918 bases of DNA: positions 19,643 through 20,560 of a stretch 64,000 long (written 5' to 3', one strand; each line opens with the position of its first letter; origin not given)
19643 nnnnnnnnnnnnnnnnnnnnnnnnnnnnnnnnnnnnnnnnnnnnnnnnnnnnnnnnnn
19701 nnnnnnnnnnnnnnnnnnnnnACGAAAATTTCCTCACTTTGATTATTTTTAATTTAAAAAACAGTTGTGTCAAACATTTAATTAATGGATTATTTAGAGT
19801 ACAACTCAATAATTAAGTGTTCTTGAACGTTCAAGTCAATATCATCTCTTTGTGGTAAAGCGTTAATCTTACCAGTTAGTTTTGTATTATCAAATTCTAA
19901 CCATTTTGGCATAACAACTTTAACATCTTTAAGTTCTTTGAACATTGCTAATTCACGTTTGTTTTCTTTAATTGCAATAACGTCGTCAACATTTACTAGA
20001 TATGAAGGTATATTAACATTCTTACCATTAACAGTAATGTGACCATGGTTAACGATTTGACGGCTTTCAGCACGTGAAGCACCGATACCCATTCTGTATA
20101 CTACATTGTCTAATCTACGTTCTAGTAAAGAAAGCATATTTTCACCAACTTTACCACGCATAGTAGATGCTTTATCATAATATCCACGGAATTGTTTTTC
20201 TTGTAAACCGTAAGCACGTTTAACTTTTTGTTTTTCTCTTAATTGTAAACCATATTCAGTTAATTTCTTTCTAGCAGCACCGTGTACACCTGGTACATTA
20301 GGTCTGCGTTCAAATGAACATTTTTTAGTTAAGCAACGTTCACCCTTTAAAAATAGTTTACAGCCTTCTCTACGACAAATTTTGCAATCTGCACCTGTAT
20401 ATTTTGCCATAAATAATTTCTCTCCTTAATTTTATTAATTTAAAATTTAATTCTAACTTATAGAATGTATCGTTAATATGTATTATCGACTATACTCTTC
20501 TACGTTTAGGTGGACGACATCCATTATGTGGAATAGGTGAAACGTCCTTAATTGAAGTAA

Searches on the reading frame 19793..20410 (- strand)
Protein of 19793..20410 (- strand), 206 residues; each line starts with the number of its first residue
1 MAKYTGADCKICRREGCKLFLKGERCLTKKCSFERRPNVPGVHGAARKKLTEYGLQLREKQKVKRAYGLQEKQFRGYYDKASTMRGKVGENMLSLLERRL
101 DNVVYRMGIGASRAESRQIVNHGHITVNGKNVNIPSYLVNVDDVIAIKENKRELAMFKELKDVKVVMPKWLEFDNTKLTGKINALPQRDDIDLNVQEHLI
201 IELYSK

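Call 11: search_protein_families(library=pfam, proteins=[window:19793-20410:-])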
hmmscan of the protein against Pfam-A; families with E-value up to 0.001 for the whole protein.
window:19793-20410:- (206 aa): 2 families
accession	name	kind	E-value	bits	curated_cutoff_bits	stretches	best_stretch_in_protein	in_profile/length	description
PF00163.24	Ribosomal_S4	-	2.2e-32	112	23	1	3-97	1-95/95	Ribosomal protein S4/S9 N-terminal domain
PF01479.30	S4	-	3.1e-18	65.7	22.8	1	98-145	1-48/48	S4 domain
